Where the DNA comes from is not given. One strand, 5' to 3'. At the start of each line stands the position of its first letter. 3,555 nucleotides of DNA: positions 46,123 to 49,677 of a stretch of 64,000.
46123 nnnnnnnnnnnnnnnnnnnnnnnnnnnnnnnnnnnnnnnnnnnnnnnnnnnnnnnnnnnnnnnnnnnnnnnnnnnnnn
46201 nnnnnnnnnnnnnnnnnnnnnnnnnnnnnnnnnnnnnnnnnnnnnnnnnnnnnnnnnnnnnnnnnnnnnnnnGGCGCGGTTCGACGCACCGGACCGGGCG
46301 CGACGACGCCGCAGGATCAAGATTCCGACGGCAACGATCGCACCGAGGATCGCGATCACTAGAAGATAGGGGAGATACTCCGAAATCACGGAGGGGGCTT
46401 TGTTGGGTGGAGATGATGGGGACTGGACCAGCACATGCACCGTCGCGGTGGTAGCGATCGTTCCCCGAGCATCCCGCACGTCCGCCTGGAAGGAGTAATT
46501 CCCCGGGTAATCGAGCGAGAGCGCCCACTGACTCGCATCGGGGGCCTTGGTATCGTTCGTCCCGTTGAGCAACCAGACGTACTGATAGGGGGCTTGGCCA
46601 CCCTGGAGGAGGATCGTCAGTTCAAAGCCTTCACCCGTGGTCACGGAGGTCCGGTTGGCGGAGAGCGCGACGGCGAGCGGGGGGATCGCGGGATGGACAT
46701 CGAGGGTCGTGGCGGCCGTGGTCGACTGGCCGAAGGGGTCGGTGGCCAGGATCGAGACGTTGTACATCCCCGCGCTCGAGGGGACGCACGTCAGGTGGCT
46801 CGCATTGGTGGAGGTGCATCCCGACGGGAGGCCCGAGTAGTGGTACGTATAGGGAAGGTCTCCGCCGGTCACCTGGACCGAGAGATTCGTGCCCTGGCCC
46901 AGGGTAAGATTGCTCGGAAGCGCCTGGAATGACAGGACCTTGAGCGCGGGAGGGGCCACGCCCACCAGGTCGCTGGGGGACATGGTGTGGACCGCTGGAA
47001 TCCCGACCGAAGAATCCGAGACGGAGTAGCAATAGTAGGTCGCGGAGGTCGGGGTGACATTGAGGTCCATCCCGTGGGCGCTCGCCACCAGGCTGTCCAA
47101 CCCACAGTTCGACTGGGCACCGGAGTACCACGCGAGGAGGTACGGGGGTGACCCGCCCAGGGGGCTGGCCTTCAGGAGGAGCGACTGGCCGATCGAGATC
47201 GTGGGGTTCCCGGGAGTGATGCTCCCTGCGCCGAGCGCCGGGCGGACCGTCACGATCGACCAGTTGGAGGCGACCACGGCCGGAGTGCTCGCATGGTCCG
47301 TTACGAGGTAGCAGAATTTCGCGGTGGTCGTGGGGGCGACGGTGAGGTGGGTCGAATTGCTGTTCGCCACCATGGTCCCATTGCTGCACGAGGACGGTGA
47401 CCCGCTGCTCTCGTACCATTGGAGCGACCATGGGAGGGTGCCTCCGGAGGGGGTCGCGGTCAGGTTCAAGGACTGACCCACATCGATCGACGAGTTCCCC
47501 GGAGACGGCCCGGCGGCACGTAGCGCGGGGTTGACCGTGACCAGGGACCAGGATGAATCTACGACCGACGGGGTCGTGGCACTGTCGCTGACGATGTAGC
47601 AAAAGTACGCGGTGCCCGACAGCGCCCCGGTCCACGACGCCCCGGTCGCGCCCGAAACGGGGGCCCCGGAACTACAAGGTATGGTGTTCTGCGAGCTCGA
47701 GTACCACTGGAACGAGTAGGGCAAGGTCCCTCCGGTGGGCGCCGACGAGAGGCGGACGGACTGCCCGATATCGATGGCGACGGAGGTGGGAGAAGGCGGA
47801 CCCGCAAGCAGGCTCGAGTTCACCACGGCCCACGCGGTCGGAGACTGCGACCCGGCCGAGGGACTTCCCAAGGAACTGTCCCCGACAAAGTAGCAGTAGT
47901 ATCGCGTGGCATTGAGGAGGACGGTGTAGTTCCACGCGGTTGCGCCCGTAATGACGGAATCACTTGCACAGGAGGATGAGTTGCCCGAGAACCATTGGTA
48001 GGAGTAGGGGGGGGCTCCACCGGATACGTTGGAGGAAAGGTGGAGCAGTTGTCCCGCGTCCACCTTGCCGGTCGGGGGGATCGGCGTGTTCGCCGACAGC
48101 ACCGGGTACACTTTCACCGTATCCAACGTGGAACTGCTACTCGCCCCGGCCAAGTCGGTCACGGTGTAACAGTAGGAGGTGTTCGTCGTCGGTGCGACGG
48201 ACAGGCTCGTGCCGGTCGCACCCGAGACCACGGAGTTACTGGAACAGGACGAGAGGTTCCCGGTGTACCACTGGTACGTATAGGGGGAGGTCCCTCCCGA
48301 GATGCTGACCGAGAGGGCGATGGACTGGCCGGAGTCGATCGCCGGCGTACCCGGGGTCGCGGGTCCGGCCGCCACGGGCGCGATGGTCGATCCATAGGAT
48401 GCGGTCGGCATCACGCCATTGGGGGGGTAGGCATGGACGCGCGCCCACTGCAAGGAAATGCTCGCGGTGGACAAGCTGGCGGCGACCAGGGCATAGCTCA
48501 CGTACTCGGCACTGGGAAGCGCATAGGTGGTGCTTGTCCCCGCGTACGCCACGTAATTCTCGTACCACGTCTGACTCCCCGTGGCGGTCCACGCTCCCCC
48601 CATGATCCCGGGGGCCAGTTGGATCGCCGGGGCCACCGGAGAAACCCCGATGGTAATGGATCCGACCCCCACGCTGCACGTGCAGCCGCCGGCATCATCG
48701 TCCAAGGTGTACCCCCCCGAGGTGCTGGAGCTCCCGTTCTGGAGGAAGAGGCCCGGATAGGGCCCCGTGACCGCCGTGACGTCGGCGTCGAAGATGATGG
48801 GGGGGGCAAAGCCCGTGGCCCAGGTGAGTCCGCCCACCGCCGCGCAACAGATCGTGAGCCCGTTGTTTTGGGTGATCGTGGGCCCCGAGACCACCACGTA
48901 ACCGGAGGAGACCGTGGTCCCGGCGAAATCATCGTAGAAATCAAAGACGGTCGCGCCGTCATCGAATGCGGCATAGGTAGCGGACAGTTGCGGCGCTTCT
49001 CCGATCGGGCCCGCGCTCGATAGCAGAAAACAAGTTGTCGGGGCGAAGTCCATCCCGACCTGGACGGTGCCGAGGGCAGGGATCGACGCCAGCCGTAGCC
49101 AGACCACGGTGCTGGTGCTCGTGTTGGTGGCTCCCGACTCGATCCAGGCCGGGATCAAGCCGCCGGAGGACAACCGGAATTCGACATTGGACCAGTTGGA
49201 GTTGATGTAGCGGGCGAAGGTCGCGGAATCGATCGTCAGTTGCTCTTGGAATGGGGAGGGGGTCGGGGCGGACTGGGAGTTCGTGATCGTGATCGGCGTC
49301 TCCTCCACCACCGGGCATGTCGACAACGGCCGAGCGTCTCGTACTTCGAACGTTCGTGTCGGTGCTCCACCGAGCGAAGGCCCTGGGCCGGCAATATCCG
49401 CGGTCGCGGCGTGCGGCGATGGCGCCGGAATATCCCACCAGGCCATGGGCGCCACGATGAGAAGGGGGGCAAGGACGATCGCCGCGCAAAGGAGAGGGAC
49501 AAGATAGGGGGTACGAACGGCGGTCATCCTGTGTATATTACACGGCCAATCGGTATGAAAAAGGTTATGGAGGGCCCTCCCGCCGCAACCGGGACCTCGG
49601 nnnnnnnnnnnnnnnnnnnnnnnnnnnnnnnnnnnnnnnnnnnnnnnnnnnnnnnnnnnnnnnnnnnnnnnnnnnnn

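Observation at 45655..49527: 1290-aa surface glycoprotein with SprB/Ig-like tandem repeats and a cytoplasmic zinc-ribbon tail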

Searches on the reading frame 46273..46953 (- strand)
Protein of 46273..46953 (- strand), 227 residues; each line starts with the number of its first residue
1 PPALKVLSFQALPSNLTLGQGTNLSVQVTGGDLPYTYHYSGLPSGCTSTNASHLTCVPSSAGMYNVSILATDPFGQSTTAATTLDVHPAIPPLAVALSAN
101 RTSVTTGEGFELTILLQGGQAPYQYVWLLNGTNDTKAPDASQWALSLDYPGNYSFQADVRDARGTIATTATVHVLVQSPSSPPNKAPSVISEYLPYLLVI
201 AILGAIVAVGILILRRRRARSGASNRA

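Call 53: find_homologous_proteins(query=window:46273-46953:-, max_evalue=0.001)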
Query window:46273-46953:-: 702 candidates shared short words with the query, none scored E <= 0.001.

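Call 57: find_related_loci(query=A4, collection=metagenome_contigs, flank=3000)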
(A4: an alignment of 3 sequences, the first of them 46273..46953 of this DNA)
Query A4 (227 aa) in metagenome_contigs; peptide patterns used: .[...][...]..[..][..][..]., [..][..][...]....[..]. (x = any residue, [..] = any of these).
520 stretches matched a pattern; 90 encode a relative of the query (tblastn E <= 1e-3); the best 80 are kept; 80 distinct loci.
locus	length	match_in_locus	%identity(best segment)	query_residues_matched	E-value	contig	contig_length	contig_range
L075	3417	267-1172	33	7-218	2e-14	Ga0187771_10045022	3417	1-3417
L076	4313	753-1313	28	7-179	1e-13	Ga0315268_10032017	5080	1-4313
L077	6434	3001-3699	27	14-220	7e-13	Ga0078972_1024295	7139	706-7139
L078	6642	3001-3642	27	14-220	8e-13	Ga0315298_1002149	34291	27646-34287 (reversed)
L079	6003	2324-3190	29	2-204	4e-12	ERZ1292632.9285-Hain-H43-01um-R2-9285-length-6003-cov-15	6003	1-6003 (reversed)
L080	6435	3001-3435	31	23-179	9e-9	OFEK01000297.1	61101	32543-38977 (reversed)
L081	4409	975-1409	31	23-179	9e-9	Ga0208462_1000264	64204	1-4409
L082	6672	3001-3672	30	2-180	7e-8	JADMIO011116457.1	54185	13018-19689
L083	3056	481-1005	25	11-183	6e-8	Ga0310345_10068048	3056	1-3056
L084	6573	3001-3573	39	1-168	6e-8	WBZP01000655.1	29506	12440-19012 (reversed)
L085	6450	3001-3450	29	10-181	9e-8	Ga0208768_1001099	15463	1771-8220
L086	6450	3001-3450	29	10-181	9e-8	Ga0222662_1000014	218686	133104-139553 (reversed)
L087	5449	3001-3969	29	14-210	1e-7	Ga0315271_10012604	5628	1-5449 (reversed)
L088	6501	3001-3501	35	4-127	1e-7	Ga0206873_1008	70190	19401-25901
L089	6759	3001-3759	35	1-179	2e-7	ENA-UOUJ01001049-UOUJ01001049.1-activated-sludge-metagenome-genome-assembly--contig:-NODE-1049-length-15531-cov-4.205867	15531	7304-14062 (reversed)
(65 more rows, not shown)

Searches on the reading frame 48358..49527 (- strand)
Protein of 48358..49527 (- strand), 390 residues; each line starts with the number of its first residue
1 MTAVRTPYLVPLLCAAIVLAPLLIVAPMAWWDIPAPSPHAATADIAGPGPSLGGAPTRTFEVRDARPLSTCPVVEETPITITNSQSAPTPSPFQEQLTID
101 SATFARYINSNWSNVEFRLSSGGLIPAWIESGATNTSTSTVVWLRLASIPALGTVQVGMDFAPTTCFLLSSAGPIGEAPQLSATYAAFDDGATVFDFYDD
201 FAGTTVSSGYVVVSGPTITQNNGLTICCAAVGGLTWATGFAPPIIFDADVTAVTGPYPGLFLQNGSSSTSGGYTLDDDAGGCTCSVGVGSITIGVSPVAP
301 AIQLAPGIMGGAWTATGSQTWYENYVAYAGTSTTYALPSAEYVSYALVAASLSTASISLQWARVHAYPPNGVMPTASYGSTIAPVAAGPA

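Call 9: search_protein_families(library=pfam, proteins=[window:48366-49527:-], max_evalue=10)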
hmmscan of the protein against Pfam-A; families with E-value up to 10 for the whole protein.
window:48366-49527:- (387 aa): 1 family
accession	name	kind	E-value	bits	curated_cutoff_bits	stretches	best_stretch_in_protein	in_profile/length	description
PF10102.14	DUF2341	-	3.1e-07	31.2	23.4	2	113-160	3-49/84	Domain of unknown function (DUF2341)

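Call 39: predict_structure(alignment_id=A1)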
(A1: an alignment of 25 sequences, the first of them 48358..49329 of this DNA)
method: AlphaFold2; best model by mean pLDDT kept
length: 324 residues; sequences in the alignment: 25
mean_pLDDT: 77.8   pTM: 0.80
mean pLDDT of the five models: 77.8, 76.1, 75.6, 74.9, 73.5
residues with pLDDT >= 90: 95; 70-90: 154; 50-70: 31; < 50: 44
segments of 3 or more residues with pLDDT < 50: 104-121, 213-234, 322-324
pLDDT, mean of each block of 10 residues (from residue 1): 78 96 92 92 83 87 83 90 95 89 49 41 74 87 84 88 78 91 87 76 71 40 42 64 84 81 69 85 67 91 87 84 44
secondary structure, 60 per line:
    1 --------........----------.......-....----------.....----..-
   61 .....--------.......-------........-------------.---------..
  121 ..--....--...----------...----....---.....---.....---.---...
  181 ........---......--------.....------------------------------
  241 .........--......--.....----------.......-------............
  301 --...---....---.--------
elements in order: E9-16 E27-33 H35-38 E49-53 E61-65 E74-80 E88-95 H119-122 H125-128 E131-133 E144-146 E151-154 E158-162 E166-170 E178-188 E192-197 E206-210 E241-249 E252-257 E260-264 E275-281 E289-300 E309-312
